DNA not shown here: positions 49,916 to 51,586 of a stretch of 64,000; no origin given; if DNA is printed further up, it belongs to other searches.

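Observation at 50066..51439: Orphan 457-aa cytoplasmic protein translationally coupled inside the glycoside-hydrolase operon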

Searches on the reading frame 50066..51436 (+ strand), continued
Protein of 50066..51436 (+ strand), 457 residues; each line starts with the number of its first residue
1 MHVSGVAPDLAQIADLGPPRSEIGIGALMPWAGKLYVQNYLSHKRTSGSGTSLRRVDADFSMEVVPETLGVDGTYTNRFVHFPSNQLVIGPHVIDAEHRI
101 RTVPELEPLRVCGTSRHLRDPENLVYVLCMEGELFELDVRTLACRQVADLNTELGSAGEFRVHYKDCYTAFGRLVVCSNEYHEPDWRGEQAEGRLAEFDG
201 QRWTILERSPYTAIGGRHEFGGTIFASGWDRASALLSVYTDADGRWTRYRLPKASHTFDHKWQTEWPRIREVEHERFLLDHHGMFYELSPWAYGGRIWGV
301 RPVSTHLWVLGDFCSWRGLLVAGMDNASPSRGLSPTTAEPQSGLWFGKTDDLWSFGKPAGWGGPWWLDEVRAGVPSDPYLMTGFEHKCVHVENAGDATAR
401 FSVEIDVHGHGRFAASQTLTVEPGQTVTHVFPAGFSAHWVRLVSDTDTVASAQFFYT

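Call 59: find_encoding_contigs(protein=P0302, flank=10000, max_places=2)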
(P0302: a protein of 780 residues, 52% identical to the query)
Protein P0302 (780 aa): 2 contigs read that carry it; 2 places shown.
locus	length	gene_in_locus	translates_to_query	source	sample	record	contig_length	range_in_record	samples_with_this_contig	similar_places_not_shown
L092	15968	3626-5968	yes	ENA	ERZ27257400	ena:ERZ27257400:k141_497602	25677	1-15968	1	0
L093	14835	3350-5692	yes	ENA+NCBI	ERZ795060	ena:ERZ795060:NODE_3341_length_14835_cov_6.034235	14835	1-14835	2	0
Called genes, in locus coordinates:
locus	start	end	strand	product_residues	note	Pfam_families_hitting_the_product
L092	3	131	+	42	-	?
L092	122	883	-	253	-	PF10502:Peptidase_S26, PF00717:Peptidase_S24 (weak)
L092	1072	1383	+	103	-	-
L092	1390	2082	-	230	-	PF07963:N_methyl, PF07596:SBP_bac_10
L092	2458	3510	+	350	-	PF01408:GFO_IDH_MocA, PF22725:GFO_IDH_MocA_C3, PF02894:GFO_IDH_MocA_C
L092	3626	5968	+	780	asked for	-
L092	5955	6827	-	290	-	PF09296:NUDIX-like, PF09297:Zn_ribbon_NUD, PF00293:NUDIX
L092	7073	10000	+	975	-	-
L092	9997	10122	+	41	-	-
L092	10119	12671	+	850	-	PF19543:GH123_N (weak), PF22680:Glyco_hydro_123_N_2, PF13320:GH123_cat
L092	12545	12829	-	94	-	-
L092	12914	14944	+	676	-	PF13598:DUF4139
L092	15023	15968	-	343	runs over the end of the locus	PF01408:GFO_IDH_MocA, PF22725:GFO_IDH_MocA_C3, PF02894:GFO_IDH_MocA_C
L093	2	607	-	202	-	PF10502:Peptidase_S26, PF00717:Peptidase_S24 (weak)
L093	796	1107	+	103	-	-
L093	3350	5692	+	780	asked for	-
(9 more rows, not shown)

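Call 60: search_protein_families(library=pfam, alignment_id=A2, max_evalue=1)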
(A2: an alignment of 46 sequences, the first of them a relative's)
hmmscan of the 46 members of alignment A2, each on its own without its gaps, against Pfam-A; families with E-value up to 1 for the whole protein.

A. member 1, P0121 (1094 aa): 0 families

B. families by the number of members that match (of 46 scanned): 52 families (the first 25 are shown)
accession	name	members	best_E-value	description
PF05506.17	PLipase_C_C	5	0.0012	Bacterial phospholipase C, C-terminal domain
PF00884.28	Sulfatase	4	1.8e-52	Sulfatase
PF16347.10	SGSH_C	4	2.6e-30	N-sulphoglucosamine sulphohydrolase, C-terminal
PF01663.27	Phosphodiest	3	9.5e-15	Type I phosphodiesterase / nucleotide pyrophosphatase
PF07589.16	PEP-CTERM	3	3.9e-06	PEP-CTERM motif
PF02995.22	DUF229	3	0.0039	Protein of unknown function (DUF229)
PF00246.29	Peptidase_M14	2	3.1e-08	Zinc carboxypeptidase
PF00404.24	Dockerin_1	2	0.00017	Dockerin type I domain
PF18027.6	Pepdidase_M14_N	2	0.011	Cytosolic carboxypeptidase N-terminal domain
PF14707.11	Sulfatase_C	2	0.017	C-terminal region of aryl-sulfatase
PF18099.7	CBM_35_2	2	0.023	Carbohydrate binding module (family 35)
PF25174.1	Beta-prop_THOC3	1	2.2e-16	THOC3 beta-propeller domain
PF24817.1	WD40_WDHD1_1st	1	1.1e-13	WDHD1 first WD40 domain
PF23414.1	Beta-prop_EML_2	1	1.1e-13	Echinoderm microtubule-associated protein second beta-propeller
PF24814.1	WD40_Prp19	1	1.7e-12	Prp19 WD40 domain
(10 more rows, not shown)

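Call 71: search_solved_structures(query=L022:6963-8261:+, max_evalue=0.001)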
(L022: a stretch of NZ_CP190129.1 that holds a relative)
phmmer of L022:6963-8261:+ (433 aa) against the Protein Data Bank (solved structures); distinct sequences matched with E-value up to 0.001: 2.
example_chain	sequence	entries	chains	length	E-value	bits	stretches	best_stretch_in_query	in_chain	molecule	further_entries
3zkk_A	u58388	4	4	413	2.7e-05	26.6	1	24-191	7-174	XOS BINDING PROTEIN | PUTATIVE SUGAR TRANSPORTER SOLUTE-BINDING PROTEIN | SUGAR TRANSPORTER SOLUTE-BINDING PROTEIN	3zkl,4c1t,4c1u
8xba_A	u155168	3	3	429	6.1e-05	25.4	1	52-185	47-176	XylA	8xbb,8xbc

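Call 73: predict_structure(alignment_id=A3)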
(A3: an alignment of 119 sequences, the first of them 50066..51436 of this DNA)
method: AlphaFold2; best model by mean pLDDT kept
length: 457 residues; sequences in the alignment: 119
mean_pLDDT: 91.8   pTM: 0.92
mean pLDDT of the five models: 91.8, 91.6, 90.6, 90.7, 89.2
residues with pLDDT >= 90: 340; 70-90: 97; 50-70: 20; < 50: 0
segments of 3 or more residues with pLDDT < 50: none
pLDDT, mean of each block of 10 residues (from residue 1): 80 75 91 96 74 94 94 93 98 98 96 97 98 97 98 80 92 95 82 94 95 91 93 94 94 84 75 90 93 80 92 94 89 82 93 94 97 98 96 98 95 96 98 95 98 97
secondary structure, 60 per line:
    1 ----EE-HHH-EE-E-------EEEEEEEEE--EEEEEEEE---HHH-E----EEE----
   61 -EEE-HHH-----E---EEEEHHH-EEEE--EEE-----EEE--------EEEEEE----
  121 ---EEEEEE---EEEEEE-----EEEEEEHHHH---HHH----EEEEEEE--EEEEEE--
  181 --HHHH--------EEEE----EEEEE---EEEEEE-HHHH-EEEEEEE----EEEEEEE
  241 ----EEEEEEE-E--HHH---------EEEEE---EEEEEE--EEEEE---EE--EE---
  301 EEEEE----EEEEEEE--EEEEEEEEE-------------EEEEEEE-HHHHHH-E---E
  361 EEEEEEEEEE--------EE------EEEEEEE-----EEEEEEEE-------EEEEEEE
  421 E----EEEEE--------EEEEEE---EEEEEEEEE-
elements in order: E23-31 E34-41 E54-56 E62-64 E78-81 E86-89 E92-94 E100-102 E111-116 E124-129 E133-138 E144-149 H150-153 E164-170 E173-178 H183-186 E195-198 E203-207 E211-216 H218-221 E223-229 E234-240 E245-251 E268-272 E276-281 E284-288 E301-305 E310-316 E319-327 E341-347 H349-354 E360-370 E387-393 E399-406 E414-421 E426-430 E439-444 E448-456

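Call 79: search_protein_families(library=pfam, alignment_id=A4, max_evalue=0.00001)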
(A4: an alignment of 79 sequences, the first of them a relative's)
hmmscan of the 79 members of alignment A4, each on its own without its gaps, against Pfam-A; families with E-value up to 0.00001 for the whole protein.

A. member 1, L001:8176-9219:+ (348 aa): 1 family
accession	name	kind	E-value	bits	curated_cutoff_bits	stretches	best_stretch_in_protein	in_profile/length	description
PF04041.19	Glyco_hydro_130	-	1.3e-64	218.6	26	1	29-344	4-319/320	beta-1,4-mannooligosaccharide phosphorylase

B. families by the number of members that match (of 79 scanned): 97 families (the first 25 are shown)
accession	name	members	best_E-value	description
PF01408.29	GFO_IDH_MocA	5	3.2e-27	Oxidoreductase family, NAD-binding Rossmann fold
PF22725.1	GFO_IDH_MocA_C3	5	2.3e-24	GFO/IDH/MocA C-terminal domain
PF12833.13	HTH_18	4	4.9e-21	Helix-turn-helix domain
PF00165.29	HTH_AraC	4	3.2e-14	Bacterial regulatory helix-turn-helix proteins, AraC family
PF01266.30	DAO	2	4.7e-57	FAD dependent oxidoreductase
PF00884.28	Sulfatase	2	3.1e-38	Sulfatase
PF02779.29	Transket_pyr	2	8.8e-36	Transketolase, pyrimidine binding domain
PF00456.26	Transketolase_N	2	2.7e-31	Transketolase, thiamine diphosphate binding domain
PF13519.12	VWA_2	2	3e-26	von Willebrand factor type A domain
PF02780.25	Transketolase_C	2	1.2e-20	Transketolase, C-terminal domain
PF01261.30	AP_endonuc_2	2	3.7e-18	Xylose isomerase-like TIM barrel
PF02894.22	GFO_IDH_MocA_C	2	2.9e-14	Oxidoreductase family, C-terminal alpha/beta domain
PF00149.33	Metallophos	2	1.1e-12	Calcineurin-like phosphoesterase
PF16347.10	SGSH_C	2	7.8e-12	N-sulphoglucosamine sulphohydrolase, C-terminal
PF00676.26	E1_dh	2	8.5e-12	Dehydrogenase E1 component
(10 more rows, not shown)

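Call 80: search_protein_families(library=pfam, proteins=[P0134, P0131, P0144, P0148, P0152, P0160, P0168, P0124], max_evalue=0.01)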
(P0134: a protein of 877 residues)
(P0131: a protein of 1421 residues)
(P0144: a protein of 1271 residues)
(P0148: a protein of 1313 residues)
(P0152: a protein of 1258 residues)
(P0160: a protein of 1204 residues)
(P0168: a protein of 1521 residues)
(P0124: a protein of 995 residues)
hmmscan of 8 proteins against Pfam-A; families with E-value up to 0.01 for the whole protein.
P0134 (877 aa): 1 family
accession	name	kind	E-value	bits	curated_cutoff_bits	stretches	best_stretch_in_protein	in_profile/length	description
PF00246.29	Peptidase_M14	-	4.1e-05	23.8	21.6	1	163-259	14-121/286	Zinc carboxypeptidase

P0131 (1421 aa): 3 families
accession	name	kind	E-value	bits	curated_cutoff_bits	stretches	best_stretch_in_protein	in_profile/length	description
PF00884.28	Sulfatase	-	4.2e-52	177.8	25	1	33-360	1-301/301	Sulfatase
PF16347.10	SGSH_C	-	2.6e-30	106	29.3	1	310-459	1-152/154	N-sulphoglucosamine sulphohydrolase, C-terminal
PF01663.27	Phosphodiest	-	1.4e-06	28.6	23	1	36-306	2-220/342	Type I phosphodiesterase / nucleotide pyrophosphatase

P0144 (1271 aa): 0 families

P0148 (1313 aa): 0 families

P0152 (1258 aa): 3 families
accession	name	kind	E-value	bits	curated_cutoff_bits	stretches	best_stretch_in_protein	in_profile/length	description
PF00884.28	Sulfatase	-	2e-50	172.3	25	1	35-361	1-301/301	Sulfatase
PF16347.10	SGSH_C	-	4.5e-24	85.8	29.3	1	311-465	1-152/154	N-sulphoglucosamine sulphohydrolase, C-terminal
PF01663.27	Phosphodiest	-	1.6e-09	38.3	23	1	37-307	1-220/342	Type I phosphodiesterase / nucleotide pyrophosphatase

P0160 (1204 aa): 15 families
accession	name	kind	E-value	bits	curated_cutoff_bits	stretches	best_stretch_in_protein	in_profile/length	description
PF25174.1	Beta-prop_THOC3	-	2.2e-16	60.1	305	2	141-292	7-153/272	THOC3 beta-propeller domain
PF23414.1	Beta-prop_EML_2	-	1.1e-13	51.6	90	2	200-292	20-105/266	Echinoderm microtubule-associated protein second beta-propeller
PF24817.1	WD40_WDHD1_1st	-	1.1e-13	51.5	109.9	2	183-291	182-288/291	WDHD1 first WD40 domain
PF24814.1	WD40_Prp19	-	1.7e-12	47.5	320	2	47-210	93-250/281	Prp19 WD40 domain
PF25173.1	Beta-prop_WDR3_1st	-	1.4e-09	38.4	154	2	222-287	32-90/184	WDR3 first beta-propeller domain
PF00400.38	WD40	-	3.3e-08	34.2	27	1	223-247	15-39/39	WD domain, G-beta repeat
PF12894.13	ANAPC4_WD40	-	8.7e-08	32.7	22.9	0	223-260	42-79/91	Anaphase-promoting complex subunit 4 WD40 domain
PF23393.2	Beta-prop_WDR90_POC16_2nd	-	1.9e-06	27.7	60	0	52-156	85-198/291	WDR90/POC16, second beta-propeller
PF24807.1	WD40_CDC20-Fz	-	1.1e-05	25.4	200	1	187-259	17-91/292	CDC20/Fizzy WD40 domain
PF23869.1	Beta-prop_WDR75_1st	-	0.00013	21.8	45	1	223-257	187-221/292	WD repeat-containing protein 75 first beta-propeller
PF25175.1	Beta-prop_WDR5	-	0.00014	21.7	250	0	186-282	101-193/296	WDR5 beta-propeller domain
PF13360.13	PQQ_2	-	0.00029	21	27.6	0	52-208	29-176/233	Outer membrane protein assembly factor BamB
PF25172.1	Beta-prop_WDR3_2nd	-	0.001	18.8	140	0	201-256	198-254/293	WDR3 second beta-propeller domain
PF23410.3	Beta-prop_VPS8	-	0.0025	17.3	28.9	0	224-264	71-111/358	Vps8 beta-propeller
PF24796.1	WDR55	-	0.0048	16.4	200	0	229-310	105-178/296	WDR55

P0168 (1521 aa): 2 families
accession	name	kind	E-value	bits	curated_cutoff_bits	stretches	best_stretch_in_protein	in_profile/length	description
PF00884.28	Sulfatase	-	9.7e-41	140.5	25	1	27-381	1-300/301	Sulfatase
PF16347.10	SGSH_C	-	9.4e-26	91.2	29.3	1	332-485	1-152/154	N-sulphoglucosamine sulphohydrolase, C-terminal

P0124 (995 aa): 2 families
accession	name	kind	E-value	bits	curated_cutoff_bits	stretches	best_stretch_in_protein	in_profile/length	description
PF05506.17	PLipase_C_C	-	0.0012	20.2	24.4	0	900-954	14-64/80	Bacterial phospholipase C, C-terminal domain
PF07589.16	PEP-CTERM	-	0.0031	18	20.7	1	970-992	2-23/24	PEP-CTERM motif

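Call 81: search_solved_structures(query=P0131, max_evalue=1e-20)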
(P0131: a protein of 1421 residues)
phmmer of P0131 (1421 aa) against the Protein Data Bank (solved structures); distinct sequences matched with E-value up to 1e-20: 57.
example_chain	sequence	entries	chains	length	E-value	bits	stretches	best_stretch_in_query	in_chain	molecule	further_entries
7p24_AAA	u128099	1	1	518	3.2e-69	236.8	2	264-456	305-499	Mucin-desulfating sulfatase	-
5g2v_A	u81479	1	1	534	4.6e-67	229.6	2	30-255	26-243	N-ACETYLGLUCOSAMINE-6-SULFATASE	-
6hr5_A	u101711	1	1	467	1.7e-61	211.2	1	29-455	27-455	Alpha-L-rhamnosidase/sulfatase (GH78)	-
9s03_A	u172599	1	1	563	2.4e-61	210.7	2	31-239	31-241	Putative sulfatase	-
7ebp_A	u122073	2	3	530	2.9e-61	210.4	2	31-246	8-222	Sulfatase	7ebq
9s8y_A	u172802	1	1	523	4.8e-61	209.7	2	32-246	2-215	Sulfatase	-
7lha_A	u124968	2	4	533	2.3e-44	154.5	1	32-389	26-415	Exo-L-galactose-6-sulfatase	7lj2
6pt4_B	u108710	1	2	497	1.7e-41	144.9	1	28-456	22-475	exo-2S-iota carrageenan S1 sulfatase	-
6ptk_A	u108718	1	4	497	3.2e-40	140.7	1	28-456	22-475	exo-2S-iota carrageenan S1 sulfatase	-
6pt6_B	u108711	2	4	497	4.2e-40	140.3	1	28-456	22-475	exo-2S-iota carrageenan S1 sulfatase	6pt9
7oz8_AAA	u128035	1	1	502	7.5e-38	132.8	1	251-445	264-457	Choline-sulfatase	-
7snj_A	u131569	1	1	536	1.5e-37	131.9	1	29-390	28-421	Arylsulfatase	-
4upi_A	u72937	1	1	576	3.5e-37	130.6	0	31-134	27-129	SULFATASE FAMILY PROTEIN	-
6fny_A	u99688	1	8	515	5e-37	130.1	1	259-444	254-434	Choline-sulfatase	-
7sno_A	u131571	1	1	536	9.6e-37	129.2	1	29-390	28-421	Arylsulfatase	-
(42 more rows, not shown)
